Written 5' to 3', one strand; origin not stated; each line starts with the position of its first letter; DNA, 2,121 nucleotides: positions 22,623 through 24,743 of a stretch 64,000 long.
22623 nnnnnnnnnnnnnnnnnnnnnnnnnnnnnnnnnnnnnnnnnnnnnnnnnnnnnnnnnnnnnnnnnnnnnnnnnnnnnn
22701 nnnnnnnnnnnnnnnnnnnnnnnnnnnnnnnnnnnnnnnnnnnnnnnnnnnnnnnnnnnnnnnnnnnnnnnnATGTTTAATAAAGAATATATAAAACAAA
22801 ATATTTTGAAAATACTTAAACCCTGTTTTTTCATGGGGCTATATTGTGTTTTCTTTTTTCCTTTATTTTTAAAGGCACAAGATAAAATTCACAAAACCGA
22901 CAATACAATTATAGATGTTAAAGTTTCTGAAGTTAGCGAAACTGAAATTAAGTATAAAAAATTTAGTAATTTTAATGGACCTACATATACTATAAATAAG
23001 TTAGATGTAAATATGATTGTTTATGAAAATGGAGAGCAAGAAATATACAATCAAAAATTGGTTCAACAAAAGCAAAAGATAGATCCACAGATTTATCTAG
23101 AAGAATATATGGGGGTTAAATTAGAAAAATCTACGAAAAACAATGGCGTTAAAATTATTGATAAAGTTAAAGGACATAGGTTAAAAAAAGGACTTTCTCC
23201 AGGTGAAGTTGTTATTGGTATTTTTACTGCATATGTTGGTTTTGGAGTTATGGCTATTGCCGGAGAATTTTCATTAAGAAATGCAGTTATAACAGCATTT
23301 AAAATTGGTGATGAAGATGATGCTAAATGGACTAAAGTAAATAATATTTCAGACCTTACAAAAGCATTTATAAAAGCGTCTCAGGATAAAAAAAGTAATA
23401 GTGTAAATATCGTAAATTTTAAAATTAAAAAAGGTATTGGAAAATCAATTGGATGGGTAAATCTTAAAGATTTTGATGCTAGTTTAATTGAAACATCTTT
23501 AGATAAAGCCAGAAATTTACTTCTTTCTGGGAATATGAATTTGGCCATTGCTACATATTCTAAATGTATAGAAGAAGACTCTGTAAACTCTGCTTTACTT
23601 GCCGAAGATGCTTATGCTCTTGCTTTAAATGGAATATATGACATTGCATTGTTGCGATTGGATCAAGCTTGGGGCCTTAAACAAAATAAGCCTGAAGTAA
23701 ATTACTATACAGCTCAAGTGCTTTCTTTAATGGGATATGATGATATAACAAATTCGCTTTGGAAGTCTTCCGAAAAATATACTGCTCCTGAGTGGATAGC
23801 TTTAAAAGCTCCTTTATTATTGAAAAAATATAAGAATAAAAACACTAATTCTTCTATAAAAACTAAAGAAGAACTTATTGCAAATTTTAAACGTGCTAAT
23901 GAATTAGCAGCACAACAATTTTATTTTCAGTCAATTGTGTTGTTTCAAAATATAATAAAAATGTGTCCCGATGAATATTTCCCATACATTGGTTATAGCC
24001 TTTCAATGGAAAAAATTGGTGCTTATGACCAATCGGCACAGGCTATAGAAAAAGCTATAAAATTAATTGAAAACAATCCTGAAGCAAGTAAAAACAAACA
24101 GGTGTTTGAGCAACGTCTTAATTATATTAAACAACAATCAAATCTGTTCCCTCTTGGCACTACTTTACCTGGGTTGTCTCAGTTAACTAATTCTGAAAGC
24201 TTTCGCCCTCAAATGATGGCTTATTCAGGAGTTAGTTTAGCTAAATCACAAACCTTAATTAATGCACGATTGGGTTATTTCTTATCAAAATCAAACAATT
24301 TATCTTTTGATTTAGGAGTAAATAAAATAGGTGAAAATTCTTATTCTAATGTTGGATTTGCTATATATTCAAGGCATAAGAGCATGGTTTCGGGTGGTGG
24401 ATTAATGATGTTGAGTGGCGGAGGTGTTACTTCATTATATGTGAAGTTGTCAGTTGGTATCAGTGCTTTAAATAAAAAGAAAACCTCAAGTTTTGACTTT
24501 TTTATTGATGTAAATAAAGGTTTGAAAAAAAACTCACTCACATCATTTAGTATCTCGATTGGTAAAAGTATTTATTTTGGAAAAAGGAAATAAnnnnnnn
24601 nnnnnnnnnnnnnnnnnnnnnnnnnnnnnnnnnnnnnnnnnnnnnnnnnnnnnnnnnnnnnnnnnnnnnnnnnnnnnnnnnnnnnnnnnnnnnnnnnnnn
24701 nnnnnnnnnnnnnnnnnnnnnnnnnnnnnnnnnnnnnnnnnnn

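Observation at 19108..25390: Five-gene operon of uncharacterised exported proteins: candidate novel envelope or secretion system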

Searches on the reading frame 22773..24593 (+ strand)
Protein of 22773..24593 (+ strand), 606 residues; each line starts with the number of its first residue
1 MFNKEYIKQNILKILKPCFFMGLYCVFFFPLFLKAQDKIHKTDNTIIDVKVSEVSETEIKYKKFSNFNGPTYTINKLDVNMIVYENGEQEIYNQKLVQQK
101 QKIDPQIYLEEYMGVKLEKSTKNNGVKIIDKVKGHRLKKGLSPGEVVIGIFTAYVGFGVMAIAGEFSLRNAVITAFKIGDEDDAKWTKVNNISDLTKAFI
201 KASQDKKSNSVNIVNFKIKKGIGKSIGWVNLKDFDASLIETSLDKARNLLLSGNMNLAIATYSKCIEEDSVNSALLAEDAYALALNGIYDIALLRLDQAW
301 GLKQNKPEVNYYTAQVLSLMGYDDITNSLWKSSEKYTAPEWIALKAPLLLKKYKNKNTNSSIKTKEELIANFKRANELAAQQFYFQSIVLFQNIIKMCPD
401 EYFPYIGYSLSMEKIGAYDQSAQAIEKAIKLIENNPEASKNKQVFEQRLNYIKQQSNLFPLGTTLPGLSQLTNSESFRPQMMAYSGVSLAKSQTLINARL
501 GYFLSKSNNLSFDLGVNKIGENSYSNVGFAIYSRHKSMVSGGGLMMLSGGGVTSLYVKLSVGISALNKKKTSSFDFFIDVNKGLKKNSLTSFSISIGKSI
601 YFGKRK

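Call 3: search_protein_families(library=pfam, proteins=[window:22773-24593:+], max_evalue=1)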
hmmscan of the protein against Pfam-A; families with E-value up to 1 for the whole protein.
window:22773-24593:+ (606 aa): 4 families
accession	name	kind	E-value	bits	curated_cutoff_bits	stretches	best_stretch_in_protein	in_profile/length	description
PF07719.23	TPR_2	-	0.0031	17.9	27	0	408-435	7-34/34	Tetratricopeptide repeat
PF07373.16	CAMP_factor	-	0.0034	17.3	23.3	1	34-104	8-76/219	CAMP factor (Cfa)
PF13181.12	TPR_8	-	0.017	15.7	25.7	0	246-270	8-32/34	Tetratricopeptide repeat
PF00515.34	TPR_1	-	0.043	14.1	27.8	0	414-435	13-34/34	Tetratricopeptide repeat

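Call 4: search_protein_families(library=ncbifam, proteins=[window:22773-24593:+], max_evalue=1)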
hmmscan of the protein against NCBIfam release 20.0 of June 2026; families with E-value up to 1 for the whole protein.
window:22773-24593:+ (606 aa): 2 families
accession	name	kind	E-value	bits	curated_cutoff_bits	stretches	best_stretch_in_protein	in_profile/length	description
NF040959.1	MamA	equivalog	0.0005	19.6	200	1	383-444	52-113/204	magnetosome protein MamA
NF041522.1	TPR_sll0314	equivalog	0.00074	18.8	225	2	256-333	159-240/275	Sll0314/Alr1548 family TPR repeat-containing protein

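Call 5: search_protein_families(library=padloc, proteins=[window:22773-24593:+], max_evalue=1)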
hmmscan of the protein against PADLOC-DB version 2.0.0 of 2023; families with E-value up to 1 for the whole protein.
window:22773-24593:+ (606 aa): 0 families

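Call 6: search_protein_families(library=phrogs, proteins=[window:22773-24593:+], max_evalue=1)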
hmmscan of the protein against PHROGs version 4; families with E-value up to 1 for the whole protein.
window:22773-24593:+ (606 aa): 0 families

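Call 8: find_homologous_proteins(query=window:22773-24593:+)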
Query window:22773-24593:+ (606 aa): 66 proteins with E <= 0.001 among 8000 candidates.
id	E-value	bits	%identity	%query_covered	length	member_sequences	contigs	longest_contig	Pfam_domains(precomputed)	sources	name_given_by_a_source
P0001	0.0e+0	1327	100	100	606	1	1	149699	-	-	-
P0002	1.0e-185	637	50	100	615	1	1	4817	-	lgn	-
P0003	4.7e-183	628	50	99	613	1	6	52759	-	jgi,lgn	jgi:tetratricopeptide (TPR) repeat protein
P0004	1.7e-182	626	49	100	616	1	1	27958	-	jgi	jgi:tetratricopeptide (TPR) repeat protein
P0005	1.2e-175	604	49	100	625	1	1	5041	-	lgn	-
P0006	1.0e-168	581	48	96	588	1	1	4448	-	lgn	-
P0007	1.8e-155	537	57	61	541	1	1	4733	-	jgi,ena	-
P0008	1.3e-153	531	42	99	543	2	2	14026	-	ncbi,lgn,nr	ncbi:MAG: hypothetical protein Q7T72_08285 [Bacteroidales bacterium]|nr:hypothetical protein [Bacter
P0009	1.9e-151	524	58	59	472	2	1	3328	-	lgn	-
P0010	9.1e-150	518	55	61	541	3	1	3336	-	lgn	-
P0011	1.8e-149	517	49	84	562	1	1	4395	-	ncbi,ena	-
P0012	1.1e-145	505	52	63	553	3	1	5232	-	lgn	-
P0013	1.7e-143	497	54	61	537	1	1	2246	-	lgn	-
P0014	8.1e-143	495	54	61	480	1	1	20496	-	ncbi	ncbi:MAG: hypothetical protein ABII90_05505 [Bacteroidota bacterium]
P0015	1.6e-140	488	54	62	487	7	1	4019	-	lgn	-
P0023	1.1e-133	465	50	60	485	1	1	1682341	-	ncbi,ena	-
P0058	3.5e-101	358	39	94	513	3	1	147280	-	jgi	-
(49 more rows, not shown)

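Call 10: find_encoding_contigs(protein=P0003, flank=8000, max_places=2)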
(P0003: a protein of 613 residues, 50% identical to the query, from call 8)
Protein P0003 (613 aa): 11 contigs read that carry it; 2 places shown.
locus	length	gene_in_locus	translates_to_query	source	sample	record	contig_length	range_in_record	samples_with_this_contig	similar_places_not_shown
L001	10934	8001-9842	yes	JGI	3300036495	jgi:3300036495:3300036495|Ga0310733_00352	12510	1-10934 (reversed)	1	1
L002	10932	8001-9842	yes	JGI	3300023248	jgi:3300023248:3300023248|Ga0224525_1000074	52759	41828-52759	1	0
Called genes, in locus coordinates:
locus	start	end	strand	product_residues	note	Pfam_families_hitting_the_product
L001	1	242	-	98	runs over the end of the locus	PF12964:DUF3853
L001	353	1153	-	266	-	-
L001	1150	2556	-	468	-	PF17293:Arm-DNA-bind_5 (weak), PF13102:Phage_int_SAM_5, PF00589:Phage_integrase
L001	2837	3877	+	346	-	PF23393:Beta-prop_WDR90_POC16_2nd (faint), PF24814:WD40_Prp19 (faint), PF23381:Beta-prop_IFT122_1st, PF25174:Beta-prop_THOC3 (weak), PF21783:YNCE (faint), PF23414:Beta-prop_EML_2 (faint)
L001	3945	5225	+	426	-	-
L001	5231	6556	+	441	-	PF05036:SPOR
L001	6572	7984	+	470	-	-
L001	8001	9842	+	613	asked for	-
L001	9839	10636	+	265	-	-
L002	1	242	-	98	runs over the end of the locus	PF12964:DUF3853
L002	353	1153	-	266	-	-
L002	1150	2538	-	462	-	PF17293:Arm-DNA-bind_5 (weak), PF13102:Phage_int_SAM_5, PF00589:Phage_integrase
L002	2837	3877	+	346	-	PF23393:Beta-prop_WDR90_POC16_2nd (faint), PF24814:WD40_Prp19 (faint), PF23381:Beta-prop_IFT122_1st, PF25174:Beta-prop_THOC3 (weak), PF21783:YNCE (faint), PF23414:Beta-prop_EML_2 (faint)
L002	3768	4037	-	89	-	-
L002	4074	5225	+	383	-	-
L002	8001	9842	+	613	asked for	-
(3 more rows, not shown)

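Call 11: find_encoding_contigs(protein=P0023, flank=8000, max_places=1)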
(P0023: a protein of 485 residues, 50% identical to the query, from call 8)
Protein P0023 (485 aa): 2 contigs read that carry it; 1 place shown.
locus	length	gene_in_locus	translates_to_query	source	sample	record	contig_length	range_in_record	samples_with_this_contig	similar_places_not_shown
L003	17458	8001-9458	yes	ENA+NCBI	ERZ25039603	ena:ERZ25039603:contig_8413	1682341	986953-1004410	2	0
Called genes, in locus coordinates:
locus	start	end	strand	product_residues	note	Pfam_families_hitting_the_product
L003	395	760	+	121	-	PF12844:HTH_19 (faint), PF13560:HTH_31, PF01381:HTH_3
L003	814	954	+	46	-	-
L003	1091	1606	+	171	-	-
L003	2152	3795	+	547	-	PF00501:AMP-binding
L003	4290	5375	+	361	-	-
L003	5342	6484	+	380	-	-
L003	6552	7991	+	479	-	-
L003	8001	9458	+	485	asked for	-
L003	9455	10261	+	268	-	-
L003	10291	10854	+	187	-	PF07603:Lcl_C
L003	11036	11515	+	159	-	-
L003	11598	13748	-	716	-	PF20256:MoCoBD_2, PF01315:Ald_Xan_dh_C (weak), PF02738:MoCoBD_1, PF20256:MoCoBD_2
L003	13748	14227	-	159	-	PF00111:Fer2, PF13085:Fer2_3 (weak), PF01799:Fer2_2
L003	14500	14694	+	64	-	-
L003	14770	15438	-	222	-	-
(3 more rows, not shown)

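Call 12: find_encoding_contigs(protein=P0058, flank=8000, max_places=1)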
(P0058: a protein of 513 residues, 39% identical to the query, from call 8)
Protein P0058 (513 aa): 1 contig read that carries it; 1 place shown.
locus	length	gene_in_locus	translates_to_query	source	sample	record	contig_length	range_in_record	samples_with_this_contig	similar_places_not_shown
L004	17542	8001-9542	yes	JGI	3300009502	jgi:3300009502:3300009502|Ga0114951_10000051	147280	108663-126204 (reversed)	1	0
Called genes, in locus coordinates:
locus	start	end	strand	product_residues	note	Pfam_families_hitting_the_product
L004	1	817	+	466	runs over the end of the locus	PF02878:PGM_PMM_I, PF02879:PGM_PMM_II, PF02880:PGM_PMM_III, PF00408:PGM_PMM_IV (weak)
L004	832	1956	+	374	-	PF00266:Aminotran_5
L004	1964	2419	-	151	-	-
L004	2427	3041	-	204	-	-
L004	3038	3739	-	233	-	PF01613:Flavin_Reduct, PF00301:Rubredoxin, PF21349:RUBY_RBDX (faint)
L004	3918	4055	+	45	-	-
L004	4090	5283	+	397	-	-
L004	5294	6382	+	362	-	-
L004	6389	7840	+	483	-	-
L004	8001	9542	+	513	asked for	-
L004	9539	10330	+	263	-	-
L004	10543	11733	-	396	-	PF02729:OTCace_N, PF00185:OTCace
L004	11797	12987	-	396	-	PF01546:Peptidase_M20, PF07687:M20_dimer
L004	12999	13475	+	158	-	-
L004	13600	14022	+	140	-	-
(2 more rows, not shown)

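Call 17: search_solved_structures(query=A1, max_evalue=10)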
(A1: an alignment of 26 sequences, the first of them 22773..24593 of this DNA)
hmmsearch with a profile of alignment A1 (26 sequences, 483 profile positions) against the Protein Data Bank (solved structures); distinct sequences matched with E-value up to 10: 15.
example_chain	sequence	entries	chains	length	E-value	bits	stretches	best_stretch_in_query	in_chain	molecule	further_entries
8f5o_D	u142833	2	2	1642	0.00075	21.6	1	121-177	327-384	TPR_REGION domain-containing protein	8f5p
6b85_J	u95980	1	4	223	0.0043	19.1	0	268-316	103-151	TMHC4_R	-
4cgu_A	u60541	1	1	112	0.012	17.6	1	251-334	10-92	TPR REPEAT-CONTAINING PROTEIN ASSOCIATED WITH HSP90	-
2l6j_A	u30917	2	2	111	0.013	17.6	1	251-334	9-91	TPR repeat-containing protein associated with Hsp90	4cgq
2lsu_A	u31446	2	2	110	0.013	17.5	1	252-334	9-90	TPR repeat-containing protein associated with Hsp90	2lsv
8far_A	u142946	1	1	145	0.038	16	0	268-314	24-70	I432-1-CC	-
5fzq_A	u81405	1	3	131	0.051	15.6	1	230-334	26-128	DESIGNED TPR PROTEIN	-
8cus_A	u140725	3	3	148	0.06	15.4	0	268-314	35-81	I432-1(NaCl) Chain A | I432-1(Imd) Chain A | I432-1-X3 Chain A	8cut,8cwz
4buj_B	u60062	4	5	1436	0.078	15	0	260-310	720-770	SUPERKILLER PROTEIN 3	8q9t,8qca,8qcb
5mc6_i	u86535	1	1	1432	0.079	14.9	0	260-310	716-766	Superkiller protein 3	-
1elw_A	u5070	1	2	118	0.09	14.8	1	117-170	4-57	TPR1-DOMAIN OF HOP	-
5fzr_A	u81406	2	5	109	0.14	14.1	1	230-313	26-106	DESIGNED TPR PROTEIN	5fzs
8fwd_1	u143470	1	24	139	0.36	12.8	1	268-325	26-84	O43-rpxdoc-EK1_B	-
2pl2_A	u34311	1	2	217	0.38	12.7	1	122-166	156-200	Hypothetical conserved protein TTC0263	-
11kc_A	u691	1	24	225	1.3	10.9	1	268-324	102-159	Designed nanoparticle O43-TM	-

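Call 21: find_related_loci(query=A1, collection=genome_contigs, flank=9000)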
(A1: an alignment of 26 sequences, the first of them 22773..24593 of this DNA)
Query A1 (606 aa) in genome_contigs; peptide patterns used: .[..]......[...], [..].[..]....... (x = any residue, [..] = any of these).
185 stretches matched a pattern; 71 encode a relative of the query (tblastn E <= 1e-3); 71 distinct loci.
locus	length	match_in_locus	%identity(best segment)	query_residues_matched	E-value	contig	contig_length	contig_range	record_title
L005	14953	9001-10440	54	1-606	3e-125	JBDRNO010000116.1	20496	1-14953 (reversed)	MAG: Bacteroidota bacterium isolate MEGAHIT-group-1.892 k141_4728328, whole genome shotgun sequence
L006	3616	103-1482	53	18-605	3e-122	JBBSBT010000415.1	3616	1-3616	MAG: Bacteroidales bacterium isolate La6_metabat2.179 La6_metabat2.179_K_456559_L_3616_cov_74.9620, whole genome shotgun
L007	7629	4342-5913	40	23-606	3e-118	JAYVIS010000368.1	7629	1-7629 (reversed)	MAG: Bacteroidota bacterium isolate GL51_Up_metabinner_16_sub GL51_Up_metabinner_16_sub_367, whole genome shotgun sequen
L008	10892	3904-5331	51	1-606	4e-116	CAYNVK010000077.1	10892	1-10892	MAG TPA_asm: uncultured Lentimicrobiaceae bacterium isolate SRP089250_co1_501 genome assembly, contig: NODE_10895_length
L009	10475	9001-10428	50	1-606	2e-116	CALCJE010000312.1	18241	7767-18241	MAG TPA_asm: uncultured Bacteroidales bacterium isolate SRR3330202_bin.141_CONCOCT_v1.1_MAG genome assembly, contig: ERZ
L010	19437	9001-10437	52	1-605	1e-115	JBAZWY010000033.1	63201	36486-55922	MAG: Lentimicrobiaceae bacterium isolate SO_2017_GW1_43 NODE_2555_length_63201_cov_4.802962_OW334_2017, whole genome sho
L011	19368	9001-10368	50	30-606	1e-113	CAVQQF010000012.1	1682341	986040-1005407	MAG: uncultured Bacteroidales bacterium isolate MFD09964.bin.2.246 genome assembly, contig: contig_8413, whole genome sh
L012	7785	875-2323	49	1-606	9e-113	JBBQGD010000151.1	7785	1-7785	MAG: Bacteroidales bacterium isolate Co_metawrap_985 Cmw_985_k141_28950912_length_7785_cov_17.7963, whole genome shotgun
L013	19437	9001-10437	49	1-606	5e-112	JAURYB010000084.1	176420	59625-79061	MAG: Bacteroidales bacterium isolate E10_metabat.bin.71 E10_k141_34321, whole genome shotgun sequence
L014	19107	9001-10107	49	237-606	2e-111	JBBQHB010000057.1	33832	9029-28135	MAG: Bacteroidales bacterium isolate Co_metawrap_927 Cmw_927_k141_7229226_length_33832_cov_46.9945, whole genome shotgun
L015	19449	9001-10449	50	1-606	2e-111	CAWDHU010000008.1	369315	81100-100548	MAG: uncultured Bacteroidales bacterium isolate MFD04716.bin.1.37 genome assembly, contig: contig_16934, whole genome sh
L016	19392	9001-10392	50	15-605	7e-111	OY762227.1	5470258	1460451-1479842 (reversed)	MAG: Bacteroidales bacterium isolate cc17bfec-530c-4f6e-b71b-c66012ddb9bb genome assembly, chromosome: 1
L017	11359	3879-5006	49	237-606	6e-110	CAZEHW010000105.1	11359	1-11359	MAG TPA_asm: uncultured Hyphomicrobiales bacterium isolate SRP319275_co4_89 genome assembly, contig: NODE_3551_length_11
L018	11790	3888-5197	50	1-606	7e-109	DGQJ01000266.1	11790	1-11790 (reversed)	MAG TPA_asm: Bacteroidales bacterium UBA4417 UBA4417_contig_3396, whole genome shotgun sequence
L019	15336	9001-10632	47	1-606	4e-108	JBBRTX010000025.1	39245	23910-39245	MAG: Bacteroidales bacterium isolate La2_metabat2.315 La2_metabat2.315_K_4112457L39245_cov_30.6584, whole genome shotgun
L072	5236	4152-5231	28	240-603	7e-19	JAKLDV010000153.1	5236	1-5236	MAG: Elusimicrobia bacterium isolate RA.bin118 RA.bin118_153, whole genome shotgun sequence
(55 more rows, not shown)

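Call 28: predict_structure(alignment_id=A1)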
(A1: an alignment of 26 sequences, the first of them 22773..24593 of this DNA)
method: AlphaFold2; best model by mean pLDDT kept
length: 606 residues; sequences in the alignment: 26
mean_pLDDT: 79.4   pTM: 0.50
mean pLDDT of the five models: 79.4, 79.2, 78.9, 78.1, 78.2
residues with pLDDT >= 90: 111; 70-90: 366; 50-70: 93; < 50: 36
segments of 3 or more residues with pLDDT < 50: 1-4, 30-33, 95-99, 160-165, 462-476
pLDDT, mean of each block of 10 residues (from residue 1): 50 64 61 67 83 87 81 87 80 53 78 87 81 80 68 53 60 87 83 82 64 85 85 76 86 88 86 92 92 91 77 91 78 73 88 70 79 90 90 89 91 85 92 71 86 76 44 50 88 83 78 86 86 85 87 86 88 90 81 88 76
secondary structure, 60 per line:
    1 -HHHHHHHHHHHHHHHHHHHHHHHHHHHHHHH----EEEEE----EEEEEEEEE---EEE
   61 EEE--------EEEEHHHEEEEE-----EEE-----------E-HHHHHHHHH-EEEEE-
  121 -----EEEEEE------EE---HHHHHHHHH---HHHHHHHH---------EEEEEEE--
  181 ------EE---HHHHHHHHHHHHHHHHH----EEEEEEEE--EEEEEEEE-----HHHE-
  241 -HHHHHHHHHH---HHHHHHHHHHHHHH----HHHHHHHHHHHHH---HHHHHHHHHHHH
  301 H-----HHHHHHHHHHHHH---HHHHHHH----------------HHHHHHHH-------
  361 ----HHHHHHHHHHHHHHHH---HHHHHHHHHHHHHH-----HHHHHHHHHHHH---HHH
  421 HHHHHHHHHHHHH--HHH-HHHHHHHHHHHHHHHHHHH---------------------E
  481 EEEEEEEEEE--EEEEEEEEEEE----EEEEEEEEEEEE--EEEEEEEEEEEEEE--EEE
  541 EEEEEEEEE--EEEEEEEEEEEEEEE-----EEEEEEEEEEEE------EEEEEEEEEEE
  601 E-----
elements in order: H2-32 E37-41 E46-54 E58-63 E72-75 E79-83 E89-91 H105-113 E115-119 E126-131 H143-151 H155-162 E172-178 H192-208 E213-220 E223-230 H242-251 H255-268 H273-285 H289-301 H307-319 H323-329 H346-353 H365-380 H384-397 H403-414 H418-433 H440-458 E480-490 E493-503 E508-519 E522-535 E538-549 E552-566 E572-583 E590-601

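Call 31: fold_search(model_id=the predicted structure, library=pdb)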
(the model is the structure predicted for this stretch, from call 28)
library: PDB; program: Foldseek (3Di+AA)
matches with E <= 10: 1437; with E <= 0.001: 19
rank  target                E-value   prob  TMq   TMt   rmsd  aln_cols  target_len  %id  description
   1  9qhb                  2.9e-04  1.00  0.13  0.28  15.1       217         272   20  Crystal structure of 16-repeat CTPR protein with eliminated coordination sites (released 2025-10-22)
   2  3vty_C                3.2e-04  1.00  0.12  0.38  14.8       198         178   16  Crystal structure of MamA (released 2012-10-31)
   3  3vty_A                3.9e-04  1.00  0.12  0.39  15.1       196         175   16  Crystal structure of MamA (released 2012-10-31)
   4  2y4t_B                4.9e-04  1.00  0.14  0.20  19.3       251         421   15  Crystal structure of the human co-chaperone P58(IPK) (released 2011-08-10)
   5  8re6_A                5.1e-04  0.98  0.13  0.18  20.8       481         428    8  Aspartyl/Asparaginyl beta-hydroxylase (AspH) R735Q variant in complex with Mn, 2-oxoglutarate and a Factor X derived p (released 2024-12-18)
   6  1p4t                  5.4e-04  1.00  0.16  0.53   5.6       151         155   16  Crystal structure of Neisserial surface protein A (NspA) (released 2003-07-22)
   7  8re5_A                5.4e-04  0.90  0.10  0.14  23.8       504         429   10  Aspartyl/Asparaginyl beta-hydroxylase (AspH) R735Q variant in complex with Mn, 2-oxosuberate and a Factor X derived pe (released 2024-12-18)
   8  2q7f_A                6.2e-04  1.00  0.13  0.35  13.5       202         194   13  Crystal structure of YrrB: a TPR protein with an unusual peptide-binding site (released 2007-08-07)
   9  3vty_D                6.2e-04  1.00  0.12  0.40  14.6       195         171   17  Crystal structure of MamA (released 2012-10-31)
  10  9qhc_A                6.2e-04  1.00  0.13  0.27  16.3       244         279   17  Crystal structure of 8-repeat CTPR protein with eliminated coordination sites (released 2025-10-22)
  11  6q6g_K                6.8e-04  1.00  0.13  0.16  18.5       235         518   13  Cryo-EM structure of the APC/C-Cdc20-Cdk2-cyclinA2-Cks2 complex, the D1 box class (released 2019-09-11)
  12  9qhc_B                7.5e-04  1.00  0.14  0.28  16.9       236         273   17  Crystal structure of 8-repeat CTPR protein with eliminated coordination sites (released 2025-10-22)
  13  8re7_A                7.8e-04  0.97  0.13  0.18  21.2       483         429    7  Aspartyl/Asparaginyl beta-hydroxylase (AspH) R735W variant in complex with Mn, 2-oxoglutarate and a Factor X derived p (released 2024-12-18)
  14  4rlc                  8.2e-04  1.00  0.18  0.72   3.7       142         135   13  Crystal structure of the N-terminal beta-barrel domain of Pseudomonas aeruginosa OprF (released 2015-04-22)
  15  9gaw_K                8.2e-04  1.00  0.14  0.16  18.5       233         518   13  High-resolution structure of the Anaphase-promoting complex/cyclosome (APC/C) bound to co-activator Cdh1 (released 2024-08-14)
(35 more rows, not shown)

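Call 69: search_protein_families(library=pfam, proteins=[L072:2215-4092:+], max_evalue=0.01)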
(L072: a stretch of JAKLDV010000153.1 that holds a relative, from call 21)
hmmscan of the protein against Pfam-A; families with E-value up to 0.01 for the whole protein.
L072:2215-4092:+ (625 aa): 0 families

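Call 79: find_encoding_contigs(protein=P0001, flank=1000, max_places=1)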
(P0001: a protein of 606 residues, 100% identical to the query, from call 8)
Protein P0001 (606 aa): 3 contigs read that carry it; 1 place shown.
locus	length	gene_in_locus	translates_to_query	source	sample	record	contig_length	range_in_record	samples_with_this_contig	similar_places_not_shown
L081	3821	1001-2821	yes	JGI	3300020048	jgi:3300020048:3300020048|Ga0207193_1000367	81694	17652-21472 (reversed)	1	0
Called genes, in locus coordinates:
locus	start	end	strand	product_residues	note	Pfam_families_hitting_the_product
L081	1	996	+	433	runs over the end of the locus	PF08614:ATG16 (weak)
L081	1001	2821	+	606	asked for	-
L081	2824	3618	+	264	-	-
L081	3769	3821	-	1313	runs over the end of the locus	PF18962:Por_Secre_tail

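Call 92: search_dna_similar(query=window:22773-24593:+, collection=plasmids, mode=protein, max_rows=5)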
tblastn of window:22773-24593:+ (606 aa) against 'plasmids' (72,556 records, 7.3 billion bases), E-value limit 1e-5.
No match.
